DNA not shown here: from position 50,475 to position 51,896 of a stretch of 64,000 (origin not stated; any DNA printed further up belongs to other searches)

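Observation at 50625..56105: HdrD-like and HdrA-like genes divergently joined to etfBA and the beta-oxidation operon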

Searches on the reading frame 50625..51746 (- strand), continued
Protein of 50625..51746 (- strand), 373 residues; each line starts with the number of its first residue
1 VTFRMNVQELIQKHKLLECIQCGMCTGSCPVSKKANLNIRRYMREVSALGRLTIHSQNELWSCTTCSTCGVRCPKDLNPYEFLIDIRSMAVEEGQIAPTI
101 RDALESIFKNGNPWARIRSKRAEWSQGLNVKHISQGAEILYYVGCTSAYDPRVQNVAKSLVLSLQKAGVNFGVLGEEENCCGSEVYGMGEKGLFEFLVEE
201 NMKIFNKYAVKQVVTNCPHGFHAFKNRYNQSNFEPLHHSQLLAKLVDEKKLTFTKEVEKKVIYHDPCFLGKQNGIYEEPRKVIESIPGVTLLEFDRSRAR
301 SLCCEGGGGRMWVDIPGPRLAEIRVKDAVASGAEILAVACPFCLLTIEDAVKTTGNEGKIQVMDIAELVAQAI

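Call 54: find_encoding_contigs(protein=P0297, flank=8000, max_places=2)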
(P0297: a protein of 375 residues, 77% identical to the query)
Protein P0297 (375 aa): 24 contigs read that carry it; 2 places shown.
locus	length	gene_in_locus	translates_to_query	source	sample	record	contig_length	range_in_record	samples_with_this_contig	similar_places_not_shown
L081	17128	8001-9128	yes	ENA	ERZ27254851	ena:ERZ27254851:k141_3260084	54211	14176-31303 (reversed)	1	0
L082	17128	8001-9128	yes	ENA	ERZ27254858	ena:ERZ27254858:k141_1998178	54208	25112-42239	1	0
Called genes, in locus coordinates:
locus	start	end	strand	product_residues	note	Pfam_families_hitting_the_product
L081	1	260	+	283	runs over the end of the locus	PF02754:CCG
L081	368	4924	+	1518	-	PF14691:Fer4_20, PF07992:Pyr_redox_2, PF13450:NAD_binding_8, PF13738:Pyr_redox_3, PF07992:Pyr_redox_2, PF07992:Pyr_redox_2, PF12838:Fer4_7, PF13237:Fer4_10, +18 more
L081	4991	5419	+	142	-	PF02662:FlpD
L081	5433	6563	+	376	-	PF13237:Fer4_10 (faint), PF13183:Fer4_8 (weak)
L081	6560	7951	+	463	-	PF00890:FAD_binding_2 (weak), PF01266:DAO (weak), PF12831:FAD_oxidored, PF13450:NAD_binding_8 (weak), PF00037:Fer4 (faint), PF12838:Fer4_7 (faint), PF07992:Pyr_redox_2 (weak)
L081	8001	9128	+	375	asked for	PF13183:Fer4_8, PF13187:Fer4_9, PF13237:Fer4_10, PF13534:Fer4_17, PF02754:CCG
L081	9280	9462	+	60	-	PF00293:NUDIX (weak)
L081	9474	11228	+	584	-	PF00890:FAD_binding_2 (weak), PF07992:Pyr_redox_2, PF12831:FAD_oxidored, PF13450:NAD_binding_8 (weak), PF12837:Fer4_6 (weak), PF12838:Fer4_7, PF13187:Fer4_9, PF14697:Fer4_21 (weak), +6 more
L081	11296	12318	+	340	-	PF01144:CoA_trans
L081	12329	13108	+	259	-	PF01144:CoA_trans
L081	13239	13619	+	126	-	PF02662:FlpD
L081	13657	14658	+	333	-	PF12838:Fer4_7 (weak), PF13183:Fer4_8 (weak)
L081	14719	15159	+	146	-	PF12797:Fer4_2 (faint), PF13183:Fer4_8 (weak), PF13237:Fer4_10 (weak), PF00037:Fer4 (faint), PF13187:Fer4_9 (weak)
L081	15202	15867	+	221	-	PF13534:Fer4_17 (faint), PF13183:Fer4_8 (faint), PF13237:Fer4_10, PF12838:Fer4_7, PF13187:Fer4_9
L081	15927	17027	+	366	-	PF02771:Acyl-CoA_dh_N, PF00441:Acyl-CoA_dh_1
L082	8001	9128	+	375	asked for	PF13183:Fer4_8, PF13187:Fer4_9, PF13237:Fer4_10, PF13534:Fer4_17, PF02754:CCG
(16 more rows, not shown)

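Call 55: find_encoding_contigs(protein=P0293, flank=8000, max_places=1)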
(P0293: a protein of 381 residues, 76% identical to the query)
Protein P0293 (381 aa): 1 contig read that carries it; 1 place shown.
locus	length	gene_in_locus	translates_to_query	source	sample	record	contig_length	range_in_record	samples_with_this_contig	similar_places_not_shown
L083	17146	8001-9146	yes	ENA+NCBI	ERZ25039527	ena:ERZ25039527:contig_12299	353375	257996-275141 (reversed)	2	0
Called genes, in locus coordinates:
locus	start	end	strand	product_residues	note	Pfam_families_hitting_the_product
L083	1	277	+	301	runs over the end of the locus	PF02754:CCG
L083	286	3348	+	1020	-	PF00890:FAD_binding_2 (weak), PF12831:FAD_oxidored (weak), PF13450:NAD_binding_8 (weak), PF14691:Fer4_20, PF07992:Pyr_redox_2, PF13450:NAD_binding_8, PF13738:Pyr_redox_3, PF07992:Pyr_redox_2, +14 more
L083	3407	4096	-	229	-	-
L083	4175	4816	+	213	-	PF13183:Fer4_8 (faint), PF13534:Fer4_17 (faint), PF14697:Fer4_21 (faint), PF12837:Fer4_6 (weak), PF00037:Fer4 (weak), PF13237:Fer4_10, PF12838:Fer4_7, PF13187:Fer4_9, +4 more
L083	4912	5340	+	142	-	PF02662:FlpD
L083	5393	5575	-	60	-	-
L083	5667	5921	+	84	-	-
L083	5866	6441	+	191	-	PF13534:Fer4_17 (faint), PF13187:Fer4_9 (faint), PF13183:Fer4_8 (weak)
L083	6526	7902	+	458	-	PF00070:Pyr_redox (faint), PF00890:FAD_binding_2 (weak), PF01266:DAO (weak), PF12831:FAD_oxidored, PF01593:Amino_oxidase (faint), PF13450:NAD_binding_8 (weak), PF07992:Pyr_redox_2 (weak)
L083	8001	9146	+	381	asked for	PF13237:Fer4_10 (weak), PF13183:Fer4_8, PF13187:Fer4_9, PF13534:Fer4_17, PF02754:CCG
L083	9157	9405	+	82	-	PF13396:PLDc_N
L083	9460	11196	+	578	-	PF01262:AlaDh_PNT_C (weak), PF00890:FAD_binding_2, PF07992:Pyr_redox_2, PF01266:DAO (weak), PF12831:FAD_oxidored (weak), PF13450:NAD_binding_8 (weak), PF12838:Fer4_7, PF13187:Fer4_9, +9 more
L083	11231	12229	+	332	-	PF13484:Fer4_16 (faint), PF12838:Fer4_7 (weak), PF13183:Fer4_8 (weak), PF13187:Fer4_9 (weak)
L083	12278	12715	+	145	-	PF13187:Fer4_9 (faint), PF13237:Fer4_10 (weak), PF00037:Fer4 (faint), PF12838:Fer4_7 (faint), PF13183:Fer4_8 (weak)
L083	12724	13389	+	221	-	PF00111:Fer2 (weak), PF13183:Fer4_8 (faint), PF13534:Fer4_17 (faint), PF13237:Fer4_10, PF12838:Fer4_7 (weak), PF13187:Fer4_9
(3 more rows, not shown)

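Call 75: find_related_loci(query=A2, collection=metagenome_contigs, flank=8000)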
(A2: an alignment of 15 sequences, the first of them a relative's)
Query A2 (388 aa) in metagenome_contigs; peptide patterns used: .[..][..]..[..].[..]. (x = any residue, [..] = any of these).
600 stretches matched a pattern (row limit reached: there are more); 600 encode a relative of the query (tblastn E <= 1e-3); the best 80 are kept; 80 distinct loci.
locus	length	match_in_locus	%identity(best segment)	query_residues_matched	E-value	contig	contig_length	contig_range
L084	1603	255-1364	45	12-387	4e-121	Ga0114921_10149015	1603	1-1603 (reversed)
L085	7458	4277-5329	48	12-383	1e-111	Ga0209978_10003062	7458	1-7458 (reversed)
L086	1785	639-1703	47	12-383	1e-114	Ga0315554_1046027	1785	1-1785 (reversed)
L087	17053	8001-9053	46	12-383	3e-107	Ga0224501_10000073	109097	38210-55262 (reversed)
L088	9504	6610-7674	44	12-387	3e-106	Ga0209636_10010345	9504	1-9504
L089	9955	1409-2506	44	12-388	1e-105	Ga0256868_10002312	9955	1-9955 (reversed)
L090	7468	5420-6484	43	12-383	4e-104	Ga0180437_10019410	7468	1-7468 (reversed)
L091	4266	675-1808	44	3-388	9e-105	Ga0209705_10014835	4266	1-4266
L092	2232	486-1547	43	12-383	4e-108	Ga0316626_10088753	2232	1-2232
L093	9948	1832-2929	43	12-388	4e-103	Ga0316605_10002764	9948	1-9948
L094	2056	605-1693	42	8-388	2e-108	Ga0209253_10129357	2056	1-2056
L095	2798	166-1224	43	12-382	2e-104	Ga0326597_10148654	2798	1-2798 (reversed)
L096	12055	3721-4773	44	12-383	3e-101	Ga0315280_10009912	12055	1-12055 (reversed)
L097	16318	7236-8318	44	10-383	8e-101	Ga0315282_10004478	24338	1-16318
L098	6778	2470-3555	44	12-387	3e-100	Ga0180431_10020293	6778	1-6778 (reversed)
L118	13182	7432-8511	39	1-383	2e-82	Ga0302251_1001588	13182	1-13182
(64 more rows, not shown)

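Call 79: predict_structure(alignment_id=A1)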
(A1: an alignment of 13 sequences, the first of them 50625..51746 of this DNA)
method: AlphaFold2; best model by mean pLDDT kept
length: 373 residues; sequences in the alignment: 13
mean_pLDDT: 62.1   pTM: 0.64
mean pLDDT of the five models: 62.1, 61.2, 58.3, 57.3, 53.9
residues with pLDDT >= 90: 63; 70-90: 103; 50-70: 43; < 50: 164
segments of 3 or more residues with pLDDT < 50: 1-102, 107-132, 175-178, 182-193, 298-302, 304-316
pLDDT, mean of each block of 10 residues (from residue 1): 29 35 34 36 42 40 38 39 44 47 49 42 40 62 62 79 87 58 36 53 73 80 71 85 93 91 77 79 94 69 41 48 86 92 78 88 94 93
secondary structure, 60 per line:
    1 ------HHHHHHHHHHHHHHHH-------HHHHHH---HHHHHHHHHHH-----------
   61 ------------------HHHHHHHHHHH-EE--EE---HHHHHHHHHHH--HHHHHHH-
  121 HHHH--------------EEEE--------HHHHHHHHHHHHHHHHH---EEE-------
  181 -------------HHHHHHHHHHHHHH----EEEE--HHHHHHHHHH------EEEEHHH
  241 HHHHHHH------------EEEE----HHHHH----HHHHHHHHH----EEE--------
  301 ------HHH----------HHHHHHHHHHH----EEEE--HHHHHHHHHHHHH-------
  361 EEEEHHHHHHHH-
elements in order: H7-22 H30-35 H39-49 H79-89 H100-110 H113-119 H121-124 E139-142 H151-167 E171-173 H194-207 E212-215 H218-227 E234-237 H238-247 E260-263 H268-272 H277-285 E290-292 H320-330 E335-338 H341-353 E361-364 H365-372

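Call 83: search_protein_families(library=pfam, proteins=[L118:856-1971:+, L118:2436-3818:+, L118:4001-5863:+, L118:5916-7061:+, L118:7321-8526:+, L118:8528-9304:+, L118:9196-10236:+, L118:10233-12950:+], max_evalue=0.000001)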
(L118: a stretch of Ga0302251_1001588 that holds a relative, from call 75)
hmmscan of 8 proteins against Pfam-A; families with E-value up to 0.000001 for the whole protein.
L118:856-1971:+ (371 aa): 1 family
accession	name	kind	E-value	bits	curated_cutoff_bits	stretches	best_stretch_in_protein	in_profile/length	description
PF03480.18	DctP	-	1.3e-50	172.8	23.4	1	66-345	1-284/286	Bacterial extracellular solute-binding protein, family 7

L118:2436-3818:+ (460 aa): 1 family
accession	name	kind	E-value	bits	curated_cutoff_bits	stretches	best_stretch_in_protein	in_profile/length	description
PF06808.19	DctM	-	1.7e-95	320.7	23.8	1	39-450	2-413/413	Tripartite ATP-independent periplasmic transporter, DctM component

L118:4001-5863:+ (620 aa): 2 families
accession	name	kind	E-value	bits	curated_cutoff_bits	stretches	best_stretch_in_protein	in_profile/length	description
PF00501.34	AMP-binding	-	6.1e-74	249.5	29.9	1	109-482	2-384/384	AMP-binding enzyme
PF13193.12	AMP-binding_C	-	1.7e-20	74.2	24.5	1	532-607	1-76/76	AMP-binding enzyme C-terminal domain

L118:5916-7061:+ (381 aa): 4 families
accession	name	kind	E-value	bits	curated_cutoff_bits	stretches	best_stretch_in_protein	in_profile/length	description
PF00441.29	Acyl-CoA_dh_1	-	1e-50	172.2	22.4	1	228-376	1-149/150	Acyl-CoA dehydrogenase, C-terminal domain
PF02771.21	Acyl-CoA_dh_N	-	3.9e-32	111.4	22.9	1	4-115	1-113/113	Acyl-CoA dehydrogenase, N-terminal domain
PF02770.24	Acyl-CoA_dh_M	-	5.6e-25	87.8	33.3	1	120-216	2-97/97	Acyl-CoA dehydrogenase, middle domain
PF08028.16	Acyl-CoA_dh_2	-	3.4e-22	79.6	22.7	1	245-363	3-131/134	Acyl-CoA dehydrogenase, C-terminal domain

L118:7321-8526:+ (401 aa): 6 families
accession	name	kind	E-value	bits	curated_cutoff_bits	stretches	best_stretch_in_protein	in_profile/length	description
PF02754.22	CCG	-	4.1e-22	78.5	20.6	2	291-379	1-84/85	Cysteine-rich domain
PF13183.11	Fer4_8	-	4.9e-10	40.2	27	1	47-104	3-68/68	4Fe-4S dicluster domain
PF13187.11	Fer4_9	-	7.8e-10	39.1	27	1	49-103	2-50/52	4Fe-4S dicluster domain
PF13237.11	Fer4_10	-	2e-08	34.5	25.5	1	48-101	8-53/53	4Fe-4S dicluster domain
PF13534.11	Fer4_17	-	2.1e-07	31.8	22.2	1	49-104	2-60/61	4Fe-4S dicluster domain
PF12838.12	Fer4_7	-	8e-07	29.9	27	1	48-104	1-52/52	4Fe-4S dicluster domain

L118:8528-9304:+ (258 aa): 1 family
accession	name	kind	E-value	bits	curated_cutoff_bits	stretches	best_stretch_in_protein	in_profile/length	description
PF01012.27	ETF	-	1.4e-31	110.2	26.7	1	31-209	8-178/181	Electron transfer flavoprotein domain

L118:9196-10236:+ (346 aa): 2 families
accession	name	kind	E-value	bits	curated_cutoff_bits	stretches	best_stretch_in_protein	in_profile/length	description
PF00766.25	ETF_alpha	-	1.9e-30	105.1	27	1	225-305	1-81/81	Electron transfer flavoprotein FAD-binding domain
PF01012.27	ETF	-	5.4e-17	62.6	26.7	1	82-204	56-178/181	Electron transfer flavoprotein domain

L118:10233-12950:+ (905 aa): 14 families
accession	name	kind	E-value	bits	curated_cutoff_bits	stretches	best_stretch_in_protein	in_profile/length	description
PF07992.20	Pyr_redox_2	-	3.8e-52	178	26.1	1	252-547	2-291/291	Pyridine nucleotide-disulphide oxidoreductase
PF14691.11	Fer4_20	-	2.5e-23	82.5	25.8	1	159-236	27-108/113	Dihydroprymidine dehydrogenase domain II, 4Fe-4S cluster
PF13738.12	Pyr_redox_3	-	3.5e-19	69.6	30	0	376-531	160-305/305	Pyridine nucleotide-disulphide oxidoreductase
PF13450.12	NAD_binding_8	-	1e-18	67.8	21.9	1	255-289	1-35/68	NAD(P)-binding Rossmann-like domain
PF00890.30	FAD_binding_2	-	2.2e-15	57.3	20.4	0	253-292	2-41/414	FAD binding domain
PF00070.33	Pyr_redox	-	2.8e-14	53.8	22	0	383-451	2-74/82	Pyridine nucleotide-disulphide oxidoreductase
PF01266.30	DAO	-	1.5e-13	51.5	27.9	1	252-286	1-35/353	FAD dependent oxidoreductase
PF12831.13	FAD_oxidored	-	6.4e-13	49.2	27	0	8-45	1-38/416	FAD dependent oxidoreductase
PF03486.20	HI0933_like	-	3.8e-10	40.1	50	0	252-287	2-37/244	HI0933-like protein Rossmann domain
PF01134.28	GIDA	-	2.8e-09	37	22.1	0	8-46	1-29/391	Glucose inhibited division protein A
PF01593.30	Amino_oxidase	-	7.7e-09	35.8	19.8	0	261-287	2-28/443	Flavin containing amine oxidoreductase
PF01494.25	FAD_binding_3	-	9.7e-09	35.3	22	0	8-37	3-32/349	FAD binding domain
PF01946.23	Thi4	-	6.1e-08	32.6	26.2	0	5-46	16-58/235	Thi4 family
PF01262.27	AlaDh_PNT_C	-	2.3e-07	30.9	23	0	8-40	30-62/214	Alanine dehydrogenase/PNT, C-terminal domain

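Call 88: search_protein_families(library=pfam, proteins=[L020:14312-15532:+, L019:11139-12209:-, L020:13228-14319:+, L041:11150-11956:+, L028:7035-7463:-, L053:6474-6926:-, L060:5612-6208:-, L058:12102-13496:-, L064:4426-6003:+], max_evalue=0.0001)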
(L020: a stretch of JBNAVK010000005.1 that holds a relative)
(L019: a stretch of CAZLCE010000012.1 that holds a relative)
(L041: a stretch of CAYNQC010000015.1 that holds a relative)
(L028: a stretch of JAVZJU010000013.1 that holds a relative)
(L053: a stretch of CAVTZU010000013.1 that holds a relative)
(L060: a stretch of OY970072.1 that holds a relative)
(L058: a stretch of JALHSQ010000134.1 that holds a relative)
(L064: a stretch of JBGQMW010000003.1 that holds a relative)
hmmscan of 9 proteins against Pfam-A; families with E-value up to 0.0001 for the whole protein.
L020:14312-15532:+ (406 aa): 1 family
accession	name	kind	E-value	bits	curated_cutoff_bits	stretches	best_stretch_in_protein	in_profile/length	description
PF06050.19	HGD-D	-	1.5e-75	255.4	28.4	1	46-403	2-342/342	2-hydroxyglutaryl-CoA dehydratase, D-component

L019:11139-12209:- (356 aa): 1 family
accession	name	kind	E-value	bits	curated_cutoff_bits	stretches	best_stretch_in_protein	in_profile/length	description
PF00296.26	Bac_luciferase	-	1.4e-67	228.7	27.9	1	21-328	10-314/314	Luciferase-like monooxygenase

L020:13228-14319:+ (363 aa): 1 family
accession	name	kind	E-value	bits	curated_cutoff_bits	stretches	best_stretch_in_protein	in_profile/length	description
PF06050.19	HGD-D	-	7.3e-79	266.2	28.4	1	33-361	1-342/342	2-hydroxyglutaryl-CoA dehydratase, D-component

L041:11150-11956:+ (268 aa): 13 families
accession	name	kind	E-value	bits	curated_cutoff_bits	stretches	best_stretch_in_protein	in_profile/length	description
PF13847.12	Methyltransf_31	-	2.9e-43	147.4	27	1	67-213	2-145/145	Methyltransferase domain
PF08241.18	Methyltransf_11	-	2.8e-23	82.8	21.2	1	74-171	2-94/95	Methyltransferase domain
PF13649.12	Methyltransf_25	-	1.2e-22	80.8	27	1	72-168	1-97/97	Methyltransferase domain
PF01209.24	Ubie_methyltran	-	6.3e-18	65.4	20.1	1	65-172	44-151/233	ubiE/COQ5 methyltransferase family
PF08242.18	Methyltransf_12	-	1e-13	52.2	30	1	73-170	1-98/98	Methyltransferase domain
PF01135.25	PCMT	-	1.3e-11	45.2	20.3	1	63-172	68-171/210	Protein-L-isoaspartate(D-aspartate) O-methyltransferase (PCMT)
PF13489.12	Methyltransf_23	-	9.3e-11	42.2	27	1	63-175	17-119/164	Methyltransferase domain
PF06325.19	PrmA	-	3.5e-09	37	22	1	66-189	159-273/296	Ribosomal protein L11 methyltransferase (PrmA)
PF05175.20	MTS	-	7.5e-08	32.6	23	1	65-172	26-138/170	Methyltransferase small domain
PF20922.3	Anamorsin_N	-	6e-06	26.5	27.1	1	100-267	11-156/163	Anamorsin, N-terminal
PF05148.21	Methyltransf_8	-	1.2e-05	25.7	27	1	126-175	111-159/219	Hypothetical methyltransferase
PF02353.26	CMAS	-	1.5e-05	24.9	27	1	64-178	58-170/273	Mycolic acid cyclopropane synthetase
PF08003.17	Methyltransf_9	-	6.8e-05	22.4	23.8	1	65-228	113-274/315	Protein of unknown function (DUF1698)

L028:7035-7463:- (142 aa): 0 families

L053:6474-6926:- (150 aa): 0 families

L060:5612-6208:- (198 aa): 2 families
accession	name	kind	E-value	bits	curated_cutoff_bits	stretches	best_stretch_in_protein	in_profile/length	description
PF13248.11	Zn_ribbon_3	-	9.5e-06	25.3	27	1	172-195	2-25/26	zinc-ribbon domain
PF13240.11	Zn_Ribbon_1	-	6.2e-05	23.1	25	0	175-195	2-22/23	zinc-ribbon domain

L058:12102-13496:- (464 aa): 3 families
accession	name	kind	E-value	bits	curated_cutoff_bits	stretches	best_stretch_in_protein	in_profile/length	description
PF07690.21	MFS_1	-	1.8e-30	106.5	33.4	1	25-380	1-346/347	Major Facilitator Superfamily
PF05977.19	MFS_3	-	3.6e-13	49.2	27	1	21-296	11-276/524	Transmembrane secretion effector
PF01770.24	Folate_carrier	-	7.3e-05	22.1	27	1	89-212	72-189/412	Reduced folate carrier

L064:4426-6003:+ (525 aa): 0 families

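Call 96: predict_structure(alignment_id=A3)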
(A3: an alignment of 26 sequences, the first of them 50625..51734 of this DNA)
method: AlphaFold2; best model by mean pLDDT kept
length: 369 residues; sequences in the alignment: 26
mean_pLDDT: 74.8   pTM: 0.76
mean pLDDT of the five models: 74.8, 74.5, 71.9, 71.2, 71.2
residues with pLDDT >= 90: 118; 70-90: 95; 50-70: 120; < 50: 36
segments of 3 or more residues with pLDDT < 50: 14-21, 58-67, 295-298, 302-312
pLDDT, mean of each block of 10 residues (from residue 1): 67 50 53 65 65 50 49 60 64 57 56 64 88 91 67 92 94 80 71 87 93 83 77 94 94 94 63 88 94 53 42 69 93 87 84 94 95
secondary structure, 60 per line:
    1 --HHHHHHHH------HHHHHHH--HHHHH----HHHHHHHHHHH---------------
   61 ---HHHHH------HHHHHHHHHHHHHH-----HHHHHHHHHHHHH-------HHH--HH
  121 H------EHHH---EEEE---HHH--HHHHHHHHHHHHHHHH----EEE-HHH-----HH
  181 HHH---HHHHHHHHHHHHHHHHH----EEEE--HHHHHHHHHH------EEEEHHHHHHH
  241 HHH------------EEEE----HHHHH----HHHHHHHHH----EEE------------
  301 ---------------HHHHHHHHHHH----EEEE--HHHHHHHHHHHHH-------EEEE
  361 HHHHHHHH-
elements in order: H3-10 H17-23 H26-30 H35-45 H64-68 H75-88 H94-106 E135-138 H147-162 E167-169 H179-183 H187-203 E208-211 H214-223 E230-233 H234-243 E256-259 H264-268 H273-281 E286-288 H316-326 E331-334 H337-349 E357-360 H361-368

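Call 98: fold_search(model_id=the predicted structure, library=pdb)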
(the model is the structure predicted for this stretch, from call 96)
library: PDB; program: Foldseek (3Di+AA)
matches with E <= 10: 716; with E <= 0.001: 21
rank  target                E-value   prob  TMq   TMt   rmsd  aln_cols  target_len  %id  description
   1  9ojn                  1.1e-22  1.00  0.80  0.41   4.7       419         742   30  Structure of Mycobacterium smegmatis EtfD (released 2025-05-21)
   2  9a6l_A                8.6e-10  1.00  0.48  0.72   4.0       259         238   18  Integrative model of LUTA-LUTB by crosslinking MS and deep learning (released 2024-09-18)
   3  8rwn_B                1.8e-08  1.00  0.52  0.66   3.7       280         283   18  CryoEM structure of the Hdr(ABC)2 subunits of the Elp-Hdr complex of Methanothermobacter marburgensis (released 2025-05-14)
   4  8rvu_B                1.2e-07  1.00  0.52  0.66   3.6       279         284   20  CryoEM structure of the Elp-Hdr complex of Methanothermobacter marburgensis state 2 (composite structure) (released 2025-05-14)
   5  8rvy_B                2.3e-07  1.00  0.52  0.65   3.7       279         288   19  CryoEM structure of the Elp-Hdr complex of Methanothermobacter marburgensis state 1 (composite structure) (released 2025-05-14)
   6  5odc_B                3.0e-07  1.00  0.51  0.63   3.7       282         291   17  Heterodisulfide reductase / [NiFe]-hydrogenase complex from Methanothermococcus thermolithotrophicus at 2.3 A resoluti (released 2017-08-30)
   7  7bkb_B                6.6e-07  1.00  0.51  0.62   4.3       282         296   17  Formate dehydrogenase - heterodisulfide reductase - formylmethanofuran dehydrogenase complex from Methanospirillum hun (released 2021-09-29)
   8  8rvy_b                8.5e-07  1.00  0.51  0.65   3.7       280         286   19  CryoEM structure of the Elp-Hdr complex of Methanothermobacter marburgensis state 1 (composite structure) (released 2025-05-14)
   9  3s81_B                2.5e-04  1.00  0.32  0.44   8.4       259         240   12  Crystal Structure of Putative Aspartate Racemase from Salmonella Typhimurium (released 2011-06-15)
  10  1jfl_A                3.3e-04  1.00  0.29  0.41   9.4       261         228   14  CRYSTAL STRUCTURE DETERMINATION OF ASPARTATE RACEMASE FROM AN ARCHAEA (released 2002-06-05)
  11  3s81_C                3.6e-04  1.00  0.32  0.44   8.1       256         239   12  Crystal Structure of Putative Aspartate Racemase from Salmonella Typhimurium (released 2011-06-15)
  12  5hj7_B                3.6e-04  1.00  0.28  0.35   9.9       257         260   10  Glutamate Racemase Mycobacterium tuberculosis (MurI) with bound D-glutamate, 2.3 Angstrom resolution, X-ray diffractio (released 2016-05-25)
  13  3s7z_B                3.8e-04  1.00  0.32  0.43   8.1       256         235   12  Crystal Structure of Putative Aspartate Racemase from Salmonella Typhimurium Complexed with Succinate (released 2011-10-05)
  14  3s81_A                4.0e-04  1.00  0.31  0.43   8.2       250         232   14  Crystal Structure of Putative Aspartate Racemase from Salmonella Typhimurium (released 2011-06-15)
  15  2dwu_A                4.3e-04  1.00  0.29  0.36   9.8       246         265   13  Crystal Structure of Glutamate Racemase Isoform RacE1 from Bacillus anthracis (released 2007-06-19)
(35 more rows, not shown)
